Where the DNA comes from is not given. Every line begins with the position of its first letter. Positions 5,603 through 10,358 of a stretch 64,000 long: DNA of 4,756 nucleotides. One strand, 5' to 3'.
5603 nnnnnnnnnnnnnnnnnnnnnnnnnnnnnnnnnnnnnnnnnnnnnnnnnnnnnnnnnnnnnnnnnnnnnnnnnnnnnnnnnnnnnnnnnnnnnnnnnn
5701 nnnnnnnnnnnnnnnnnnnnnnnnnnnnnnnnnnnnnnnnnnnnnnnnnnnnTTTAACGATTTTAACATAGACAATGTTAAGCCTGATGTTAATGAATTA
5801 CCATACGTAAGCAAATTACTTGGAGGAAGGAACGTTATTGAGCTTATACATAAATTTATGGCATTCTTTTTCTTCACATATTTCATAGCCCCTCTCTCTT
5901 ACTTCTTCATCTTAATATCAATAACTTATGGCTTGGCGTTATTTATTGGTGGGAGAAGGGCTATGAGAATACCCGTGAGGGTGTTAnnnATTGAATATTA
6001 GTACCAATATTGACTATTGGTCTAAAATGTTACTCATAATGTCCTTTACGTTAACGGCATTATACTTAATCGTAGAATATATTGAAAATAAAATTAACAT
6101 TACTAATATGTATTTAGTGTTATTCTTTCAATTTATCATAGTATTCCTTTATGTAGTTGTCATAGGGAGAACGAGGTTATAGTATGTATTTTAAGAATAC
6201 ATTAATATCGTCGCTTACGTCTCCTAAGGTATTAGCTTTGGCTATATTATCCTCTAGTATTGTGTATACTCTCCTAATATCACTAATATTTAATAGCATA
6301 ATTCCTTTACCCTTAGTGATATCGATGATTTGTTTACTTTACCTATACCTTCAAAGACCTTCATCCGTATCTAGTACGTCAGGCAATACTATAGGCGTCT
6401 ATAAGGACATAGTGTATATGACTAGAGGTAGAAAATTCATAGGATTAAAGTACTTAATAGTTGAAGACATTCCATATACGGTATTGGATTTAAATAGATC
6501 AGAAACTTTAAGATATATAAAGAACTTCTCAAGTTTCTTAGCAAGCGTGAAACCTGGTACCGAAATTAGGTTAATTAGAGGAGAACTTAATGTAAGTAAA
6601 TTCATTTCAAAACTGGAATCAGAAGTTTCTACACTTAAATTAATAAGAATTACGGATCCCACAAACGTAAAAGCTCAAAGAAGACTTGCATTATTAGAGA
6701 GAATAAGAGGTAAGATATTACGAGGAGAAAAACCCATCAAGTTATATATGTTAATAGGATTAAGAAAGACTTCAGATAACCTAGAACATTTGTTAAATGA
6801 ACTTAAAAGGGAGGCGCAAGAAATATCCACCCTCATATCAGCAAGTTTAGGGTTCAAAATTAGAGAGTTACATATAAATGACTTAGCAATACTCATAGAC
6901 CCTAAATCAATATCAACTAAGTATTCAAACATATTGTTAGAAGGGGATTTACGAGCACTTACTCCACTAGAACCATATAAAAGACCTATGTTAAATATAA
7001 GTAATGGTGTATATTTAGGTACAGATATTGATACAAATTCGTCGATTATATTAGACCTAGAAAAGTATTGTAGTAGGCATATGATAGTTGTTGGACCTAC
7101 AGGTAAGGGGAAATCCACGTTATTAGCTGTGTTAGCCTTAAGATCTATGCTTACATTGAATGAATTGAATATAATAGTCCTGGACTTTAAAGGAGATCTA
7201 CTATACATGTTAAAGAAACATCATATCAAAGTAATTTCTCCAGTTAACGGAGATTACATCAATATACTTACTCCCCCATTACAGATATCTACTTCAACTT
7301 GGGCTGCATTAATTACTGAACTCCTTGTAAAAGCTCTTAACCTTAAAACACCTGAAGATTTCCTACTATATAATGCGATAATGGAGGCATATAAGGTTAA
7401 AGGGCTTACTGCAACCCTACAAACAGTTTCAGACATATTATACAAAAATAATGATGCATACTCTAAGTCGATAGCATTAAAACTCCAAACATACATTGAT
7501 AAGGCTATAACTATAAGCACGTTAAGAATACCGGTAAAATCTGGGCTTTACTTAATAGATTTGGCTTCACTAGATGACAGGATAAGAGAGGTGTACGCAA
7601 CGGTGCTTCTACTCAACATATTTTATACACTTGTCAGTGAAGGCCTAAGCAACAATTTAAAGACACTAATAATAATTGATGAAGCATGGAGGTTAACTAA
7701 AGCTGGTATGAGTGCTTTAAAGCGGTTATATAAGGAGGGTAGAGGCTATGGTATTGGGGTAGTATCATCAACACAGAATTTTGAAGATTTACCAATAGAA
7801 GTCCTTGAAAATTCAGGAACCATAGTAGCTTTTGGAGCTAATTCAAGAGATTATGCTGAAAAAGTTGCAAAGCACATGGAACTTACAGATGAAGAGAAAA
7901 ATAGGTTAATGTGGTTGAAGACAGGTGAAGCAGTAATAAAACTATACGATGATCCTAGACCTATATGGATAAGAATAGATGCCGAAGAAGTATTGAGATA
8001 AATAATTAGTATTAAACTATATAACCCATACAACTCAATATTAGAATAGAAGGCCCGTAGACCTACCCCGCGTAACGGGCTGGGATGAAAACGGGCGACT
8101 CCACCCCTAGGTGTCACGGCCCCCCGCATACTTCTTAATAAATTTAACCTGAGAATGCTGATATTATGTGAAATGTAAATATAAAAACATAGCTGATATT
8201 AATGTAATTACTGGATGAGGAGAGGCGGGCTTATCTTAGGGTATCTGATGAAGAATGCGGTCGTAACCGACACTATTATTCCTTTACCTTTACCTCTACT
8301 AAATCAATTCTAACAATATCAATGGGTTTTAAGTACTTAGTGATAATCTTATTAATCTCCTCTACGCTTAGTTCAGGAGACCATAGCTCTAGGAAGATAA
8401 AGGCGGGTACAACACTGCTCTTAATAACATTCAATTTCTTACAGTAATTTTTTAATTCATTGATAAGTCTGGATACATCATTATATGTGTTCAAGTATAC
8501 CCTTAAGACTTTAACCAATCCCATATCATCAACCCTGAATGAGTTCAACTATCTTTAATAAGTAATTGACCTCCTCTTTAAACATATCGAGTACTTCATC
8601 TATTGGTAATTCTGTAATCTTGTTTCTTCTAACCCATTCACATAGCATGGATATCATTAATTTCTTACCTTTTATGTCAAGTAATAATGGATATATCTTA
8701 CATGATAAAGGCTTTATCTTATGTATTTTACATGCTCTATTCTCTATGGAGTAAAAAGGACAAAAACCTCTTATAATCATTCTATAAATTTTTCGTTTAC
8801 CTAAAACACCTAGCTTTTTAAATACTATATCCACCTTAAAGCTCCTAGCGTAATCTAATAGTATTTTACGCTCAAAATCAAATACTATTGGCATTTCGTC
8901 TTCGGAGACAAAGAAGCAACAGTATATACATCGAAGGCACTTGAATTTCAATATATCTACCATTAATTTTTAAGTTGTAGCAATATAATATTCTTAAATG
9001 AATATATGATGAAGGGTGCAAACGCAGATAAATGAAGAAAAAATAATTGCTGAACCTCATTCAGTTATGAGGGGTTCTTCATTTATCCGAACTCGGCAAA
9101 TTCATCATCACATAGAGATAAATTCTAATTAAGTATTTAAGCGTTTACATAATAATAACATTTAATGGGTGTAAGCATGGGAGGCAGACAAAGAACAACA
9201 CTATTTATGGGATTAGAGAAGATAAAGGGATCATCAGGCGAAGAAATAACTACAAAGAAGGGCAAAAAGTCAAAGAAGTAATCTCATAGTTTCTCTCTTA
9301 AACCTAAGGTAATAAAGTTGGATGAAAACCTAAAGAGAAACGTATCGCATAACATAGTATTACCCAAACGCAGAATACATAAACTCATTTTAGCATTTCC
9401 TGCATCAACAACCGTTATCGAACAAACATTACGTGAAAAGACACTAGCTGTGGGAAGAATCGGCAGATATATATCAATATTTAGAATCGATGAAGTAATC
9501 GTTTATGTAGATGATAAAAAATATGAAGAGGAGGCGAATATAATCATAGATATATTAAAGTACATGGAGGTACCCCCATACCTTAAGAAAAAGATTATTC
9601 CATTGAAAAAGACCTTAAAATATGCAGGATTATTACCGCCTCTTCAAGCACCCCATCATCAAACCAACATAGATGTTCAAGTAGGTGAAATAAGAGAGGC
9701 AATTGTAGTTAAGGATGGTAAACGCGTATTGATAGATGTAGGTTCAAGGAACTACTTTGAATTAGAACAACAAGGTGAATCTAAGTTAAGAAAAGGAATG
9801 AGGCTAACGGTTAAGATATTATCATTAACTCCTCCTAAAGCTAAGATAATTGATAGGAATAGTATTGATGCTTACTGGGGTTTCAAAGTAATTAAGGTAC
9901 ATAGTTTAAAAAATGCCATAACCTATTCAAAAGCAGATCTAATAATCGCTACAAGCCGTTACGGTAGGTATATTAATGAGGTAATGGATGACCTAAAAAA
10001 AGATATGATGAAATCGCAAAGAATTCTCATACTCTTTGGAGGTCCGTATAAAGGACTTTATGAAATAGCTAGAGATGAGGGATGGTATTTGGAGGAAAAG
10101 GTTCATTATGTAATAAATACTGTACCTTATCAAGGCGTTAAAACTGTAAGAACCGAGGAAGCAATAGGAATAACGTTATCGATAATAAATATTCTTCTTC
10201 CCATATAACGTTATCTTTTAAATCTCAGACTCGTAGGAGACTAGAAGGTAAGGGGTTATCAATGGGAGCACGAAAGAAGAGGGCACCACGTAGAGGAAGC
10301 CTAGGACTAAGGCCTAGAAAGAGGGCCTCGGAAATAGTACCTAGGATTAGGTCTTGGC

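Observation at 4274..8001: Ced-like (VirB2/VirB6/VirB4-type) DNA-transfer operon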

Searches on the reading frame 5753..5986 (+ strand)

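Call 75: search_protein_families(library=ncbifam, proteins=[window:5753-5986:+], max_evalue=1)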
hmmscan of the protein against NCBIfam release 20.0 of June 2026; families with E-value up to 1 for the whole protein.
window:5753-5986:+ (78 aa): 1 family
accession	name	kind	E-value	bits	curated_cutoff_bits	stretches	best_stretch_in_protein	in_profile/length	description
NF041796.2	Ced_CedA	equivalog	0.00038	20.1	330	1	27-77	208-257/259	DNA import protein CedA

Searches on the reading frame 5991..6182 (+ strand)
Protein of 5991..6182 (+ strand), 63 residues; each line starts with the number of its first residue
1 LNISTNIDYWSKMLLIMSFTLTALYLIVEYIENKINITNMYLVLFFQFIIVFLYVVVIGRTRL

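Call 3: search_protein_families(library=pfam, proteins=[window:5991-6182:+], max_evalue=1)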
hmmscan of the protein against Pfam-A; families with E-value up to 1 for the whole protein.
window:5991-6182:+ (63 aa): 0 families

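Call 4: search_protein_families(library=ncbifam, proteins=[window:5991-6182:+], max_evalue=1)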
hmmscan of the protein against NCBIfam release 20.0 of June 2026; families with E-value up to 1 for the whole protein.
window:5991-6182:+ (63 aa): 1 family
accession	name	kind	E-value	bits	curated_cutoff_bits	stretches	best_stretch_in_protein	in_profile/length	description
TIGR00913.1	2A0310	subfamily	0.13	10.9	578.7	1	3-53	84-134/480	amino acid permease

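Call 76: search_protein_families(library=phrogs, proteins=[window:5991-6182:+], max_evalue=0.001)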
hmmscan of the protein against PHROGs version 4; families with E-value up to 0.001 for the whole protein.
window:5991-6182:+ (63 aa): 0 families

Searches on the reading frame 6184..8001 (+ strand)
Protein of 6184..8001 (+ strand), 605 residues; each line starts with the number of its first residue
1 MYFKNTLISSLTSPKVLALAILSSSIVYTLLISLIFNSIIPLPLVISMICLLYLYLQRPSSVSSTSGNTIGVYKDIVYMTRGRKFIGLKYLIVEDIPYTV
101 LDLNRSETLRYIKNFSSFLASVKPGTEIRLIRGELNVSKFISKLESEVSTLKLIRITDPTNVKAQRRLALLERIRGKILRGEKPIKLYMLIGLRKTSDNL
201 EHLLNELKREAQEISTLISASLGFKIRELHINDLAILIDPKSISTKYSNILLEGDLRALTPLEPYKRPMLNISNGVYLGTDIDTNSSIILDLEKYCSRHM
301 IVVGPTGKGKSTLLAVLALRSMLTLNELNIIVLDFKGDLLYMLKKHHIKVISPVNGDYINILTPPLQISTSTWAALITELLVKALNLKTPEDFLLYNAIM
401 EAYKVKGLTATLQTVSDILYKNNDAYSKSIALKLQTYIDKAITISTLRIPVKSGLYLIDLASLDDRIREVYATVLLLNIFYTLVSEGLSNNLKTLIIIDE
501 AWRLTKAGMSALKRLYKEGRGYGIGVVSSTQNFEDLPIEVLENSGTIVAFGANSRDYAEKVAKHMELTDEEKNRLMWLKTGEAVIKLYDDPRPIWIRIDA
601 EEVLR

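Call 3: search_protein_families(library=pfam, proteins=[window:6184-8001:+], max_evalue=1)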
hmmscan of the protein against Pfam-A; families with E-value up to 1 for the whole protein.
window:6184-8001:+ (605 aa): 23 families
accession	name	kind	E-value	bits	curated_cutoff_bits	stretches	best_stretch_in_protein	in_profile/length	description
PF01935.23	DUF87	-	9.8e-15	55.7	23.2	1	278-476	3-217/220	Helicase HerA, central domain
PF12846.13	AAA_10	-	4.5e-12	46.1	27.5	1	294-582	18-336/362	AAA-like domain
PF01580.24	FtsK_SpoIIIE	-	1.8e-06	28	24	1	276-337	20-81/221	FtsK/SpoIIIE family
PF05872.18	HerA_C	-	2.5e-06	26.9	22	2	292-340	16-62/502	Helicase HerA-like C-terminal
PF10412.15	TrwB_AAD_bind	-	1.8e-05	24.3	20.5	2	297-345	15-61/387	Type IV secretion-system coupling protein DNA-binding domain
PF02534.20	T4SS-DNA_transf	-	7.1e-05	22.3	20.1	1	284-347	40-90/468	Type IV secretory system Conjugative DNA transfer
PF13173.12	AAA_14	-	0.00011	22.7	27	1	463-531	40-100/129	AAA domain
PF19044.6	P-loop_TraG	-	0.00024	20.3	25.8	1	473-588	233-355/413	TraG P-loop domain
PF13401.12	AAA_22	-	0.001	19.8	27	0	298-318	6-26/130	AAA domain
PF25199.1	nSTAND_NTPase5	-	0.0012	19.1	34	1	298-324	42-67/145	Novel STAND NTPase 5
PF04851.21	ResIII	-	0.0044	17.4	22.5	1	297-349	23-75/164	Type III restriction enzyme, res subunit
PF12696.13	TraG-D_C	-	0.0049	17.2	22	1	495-564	3-78/126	TraM recognition site of TraD and TraG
PF13191.12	AAA_16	-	0.0059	17.6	32.6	1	296-518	23-158/167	AAA ATPase domain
PF00005.33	ABC_tran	-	0.0092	17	25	1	295-320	9-34/137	ABC transporter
PF00437.27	T2SSE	-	0.031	13.4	24.9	1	298-331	143-174/370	Type II/IV secretion system protein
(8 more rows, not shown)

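Call 4: search_protein_families(library=ncbifam, proteins=[window:6184-8001:+], max_evalue=1)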
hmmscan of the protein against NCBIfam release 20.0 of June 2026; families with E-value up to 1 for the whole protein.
window:6184-8001:+ (605 aa): 34 families (the best 25 are shown)
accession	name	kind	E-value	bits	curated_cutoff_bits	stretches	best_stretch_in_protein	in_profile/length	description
NF041017.1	DNA_import_CedB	equivalog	4.7e-64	217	700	1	17-599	7-587/590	DNA import protein CedB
NF053655.1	CedD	equivalog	5.1e-17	61.7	600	1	270-598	193-525/527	DNA-translocating ATPase CedD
NF045971.1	conju_CD1110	equivalog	9.5e-16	57.2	325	1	264-586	382-726/752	VirB4-like conjugal transfer ATPase, CD1110 family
NF042943.1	HerA_antiphage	equivalog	1e-14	54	800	2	275-342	134-200/566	anti-phage-associated helicase HerA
NF045975.1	VirB4_plasma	equivalog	2.4e-13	48.7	590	2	264-373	479-587/894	Mbov_0397 family ICE element conjugal transfer ATPase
TIGR02746.1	TraC-F-type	equivalog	1.6e-10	39.6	567.05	1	384-536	524-688/800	type IV secretion system protein TraC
NF033849.1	ser_rich_anae_1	subfamily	7.3e-10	36.8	650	2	285-414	747-891/1163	serine-rich protein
TIGR00929.1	VirB4_CagE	subfamily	1.8e-09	36.4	643.1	1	299-577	439-726/792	VirB4 family type IV secretion/conjugal transfer ATPase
NF010447.0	PRK13873.1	equivalog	6.9e-07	27.6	1020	1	298-536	442-683/815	conjugal transfer protein TrbE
NF040819.1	helicase_HerA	equivalog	1.7e-06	26.9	970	1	284-340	143-198/561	DNA double-strand break repair helicase HerA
TIGR03925.1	T7SS_EccC_b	equivalog_domain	2.8e-05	22.6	346.55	1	275-348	341-414/564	type VII secretion protein EccCb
TIGR03924.1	T7SS_EccC_a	equivalog_domain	0.00026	19.9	509.15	1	298-338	451-493/673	type VII secretion protein EccCa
TIGR03743.1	SXT_TraD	subfamily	0.00034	19.2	366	1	284-338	163-214/636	conjugative transfer system coupling protein TraD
NF040937.1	HerA_Thermprot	equivalog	0.00048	18.7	800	1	276-352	120-192/487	DNA double-strand break repair helicase HerA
NF042944.1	HerA_antiphage_2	equivalog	0.00097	18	850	1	287-335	126-180/576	anti-phage-associated helicase HerA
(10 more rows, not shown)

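Call 24: search_solved_structures(query=window:6184-8001:+, max_evalue=0.01)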
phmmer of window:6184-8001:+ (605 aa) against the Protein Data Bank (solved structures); distinct sequences matched with E-value up to 0.01: 8.
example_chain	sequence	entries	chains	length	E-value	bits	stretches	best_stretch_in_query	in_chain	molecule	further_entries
8wiv_A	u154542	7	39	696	9.6e-08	34.5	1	456-585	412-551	Helicase HerA central domain-containing protein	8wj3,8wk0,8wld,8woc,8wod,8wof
4nh0_A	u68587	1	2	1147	9.7e-06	27.9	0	296-342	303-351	Cell divisionFtsK/SpoIIIE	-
7es4_A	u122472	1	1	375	2.6e-05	26.4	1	450-533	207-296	DNA phosphorothioation-dependent restriction protein DptH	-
8wet_A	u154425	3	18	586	0.00022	23.4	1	456-550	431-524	TdpA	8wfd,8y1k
8j4u_M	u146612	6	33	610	0.00033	22.8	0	272-339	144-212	Nucleoside triphosphate hydrolase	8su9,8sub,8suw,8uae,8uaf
8xau_A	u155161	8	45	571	0.0024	20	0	507-586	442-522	ATP-binding protein | HerA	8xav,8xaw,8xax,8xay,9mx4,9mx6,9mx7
9c1m_M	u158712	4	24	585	0.0026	19.8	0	286-336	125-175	ATP-binding protein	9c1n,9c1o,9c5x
9x1l_A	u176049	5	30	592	0.0058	18.7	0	286-340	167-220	DNA helicase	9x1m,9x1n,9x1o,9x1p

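Call 51: list_cluster_members(proteins=[P0001, window:6184-8001:+, window:4274-4537:+, window:5991-6182:+, P0039])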
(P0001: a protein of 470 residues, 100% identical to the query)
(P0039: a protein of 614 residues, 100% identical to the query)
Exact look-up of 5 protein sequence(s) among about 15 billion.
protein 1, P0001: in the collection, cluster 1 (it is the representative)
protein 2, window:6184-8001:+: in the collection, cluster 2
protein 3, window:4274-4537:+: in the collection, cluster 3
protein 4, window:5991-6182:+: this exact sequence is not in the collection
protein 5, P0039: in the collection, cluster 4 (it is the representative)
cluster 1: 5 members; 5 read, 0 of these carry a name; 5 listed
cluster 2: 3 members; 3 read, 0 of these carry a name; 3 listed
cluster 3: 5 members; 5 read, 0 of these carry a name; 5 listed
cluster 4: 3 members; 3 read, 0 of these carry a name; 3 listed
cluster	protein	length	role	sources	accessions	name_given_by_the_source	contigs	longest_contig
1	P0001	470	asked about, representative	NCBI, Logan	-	-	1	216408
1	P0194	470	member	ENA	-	-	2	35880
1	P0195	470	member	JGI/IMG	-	-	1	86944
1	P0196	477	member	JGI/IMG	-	-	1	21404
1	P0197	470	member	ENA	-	-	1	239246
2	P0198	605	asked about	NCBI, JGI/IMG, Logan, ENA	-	-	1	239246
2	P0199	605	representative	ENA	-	-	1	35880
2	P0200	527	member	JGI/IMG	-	-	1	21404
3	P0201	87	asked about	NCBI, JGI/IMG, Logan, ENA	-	-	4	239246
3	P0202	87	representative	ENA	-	-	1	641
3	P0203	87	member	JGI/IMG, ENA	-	-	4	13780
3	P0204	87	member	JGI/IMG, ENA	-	-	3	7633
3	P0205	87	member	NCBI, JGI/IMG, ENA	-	-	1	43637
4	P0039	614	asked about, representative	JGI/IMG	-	-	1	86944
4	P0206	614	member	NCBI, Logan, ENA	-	-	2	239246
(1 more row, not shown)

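Call 76: search_protein_families(library=phrogs, proteins=[window:6184-8001:+], max_evalue=0.001)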
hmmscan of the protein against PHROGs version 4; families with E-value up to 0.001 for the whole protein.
window:6184-8001:+ (605 aa): 3 families
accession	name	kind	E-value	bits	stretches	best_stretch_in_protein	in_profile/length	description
phrog_7035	-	unknown function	5.3e-26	92.2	2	273-344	186-258/969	-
phrog_2666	-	head and packaging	2.9e-16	60.3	1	450-573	382-505/555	terminase large subunit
phrog_1358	-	moron, auxiliary metabolic gene and host takeover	2.1e-05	23.2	0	273-337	582-645/1382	FtsK/SpoIIIE-like protein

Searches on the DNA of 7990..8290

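Call 37: search_rna_families(source=window, start=7990, end=8290, threshold=evalue, max_evalue=1, show_alignments=2)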
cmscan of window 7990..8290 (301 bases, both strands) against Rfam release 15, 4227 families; matches with E-value up to 1: 0.
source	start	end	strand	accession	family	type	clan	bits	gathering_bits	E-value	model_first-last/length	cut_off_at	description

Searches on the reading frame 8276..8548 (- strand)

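Call 3: search_protein_families(library=pfam, proteins=[window:8276-8548:-], max_evalue=1)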
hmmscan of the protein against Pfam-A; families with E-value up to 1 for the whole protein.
window:8276-8548:- (90 aa): 1 family
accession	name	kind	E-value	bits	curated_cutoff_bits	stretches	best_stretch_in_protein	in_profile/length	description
PF21828.1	DUF6888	-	0.16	12.3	27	1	68-82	16-30/55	Domain of unknown function (DUF6888)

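Call 4: search_protein_families(library=ncbifam, proteins=[window:8276-8548:-], max_evalue=1)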
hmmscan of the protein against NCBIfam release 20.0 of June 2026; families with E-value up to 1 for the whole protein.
window:8276-8548:- (90 aa): 2 families
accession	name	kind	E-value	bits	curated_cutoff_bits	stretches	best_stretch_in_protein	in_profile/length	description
NF002256.0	PRK01189.1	equivalog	0.0016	18.9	149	1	3-78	25-101/104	V-type ATP synthase subunit F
NF043076.1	PHA_gran_PhaM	subfamily_domain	0.14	11.7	38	0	57-70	4-17/52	PhaM family polyhydroxyalkanoate granule multifunctional regulatory protein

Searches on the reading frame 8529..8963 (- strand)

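Call 3: search_protein_families(library=pfam, proteins=[window:8529-8963:-], max_evalue=1)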
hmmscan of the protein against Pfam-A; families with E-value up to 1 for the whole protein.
window:8529-8963:- (144 aa): 2 families
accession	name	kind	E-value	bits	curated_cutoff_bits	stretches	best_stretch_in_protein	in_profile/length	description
PF03692.20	CxxCxxCC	-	3e-07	31.5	23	1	8-94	1-72/85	Putative zinc- or iron-chelating domain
PF21861.2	RepB_C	-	0.1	13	27.3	0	101-119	5-23/58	Replication protein RepB, C-terminal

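Call 4: search_protein_families(library=ncbifam, proteins=[window:8529-8963:-], max_evalue=1)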
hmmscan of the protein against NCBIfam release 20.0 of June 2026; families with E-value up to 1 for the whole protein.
window:8529-8963:- (144 aa): 1 family
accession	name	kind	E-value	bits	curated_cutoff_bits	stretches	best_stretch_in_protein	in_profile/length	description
NF004914.0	PRK06273.1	equivalog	0.4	10.4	163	0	57-82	94-119/167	ferredoxin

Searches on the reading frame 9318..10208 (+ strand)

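Call 3: search_protein_families(library=pfam, proteins=[window:9318-10208:+], max_evalue=1)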
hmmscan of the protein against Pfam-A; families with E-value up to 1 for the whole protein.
window:9318-10208:+ (296 aa): 2 families
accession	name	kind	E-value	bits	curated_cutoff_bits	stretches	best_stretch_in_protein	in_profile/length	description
PF02598.22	Methyltrn_RNA_3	-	1.8e-57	195.5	27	1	24-288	3-300/302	Putative RNA methyltransferase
PF14419.11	SPOUT_MTase_2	-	2.2e-05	24.3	28.4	1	192-287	79-164/173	AF2226-like SPOUT RNA Methylase fused to THUMP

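Call 4: search_protein_families(library=ncbifam, proteins=[window:9318-10208:+], max_evalue=1)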
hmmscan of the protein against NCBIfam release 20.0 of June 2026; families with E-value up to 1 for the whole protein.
window:9318-10208:+ (296 aa): 1 family
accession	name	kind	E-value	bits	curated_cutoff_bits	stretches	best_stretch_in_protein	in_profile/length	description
NF003048.0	PRK03958.1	equivalog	0.0021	18.1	223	1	188-242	56-111/178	tRNA (cytidine(56)-2'-O)-methyltransferase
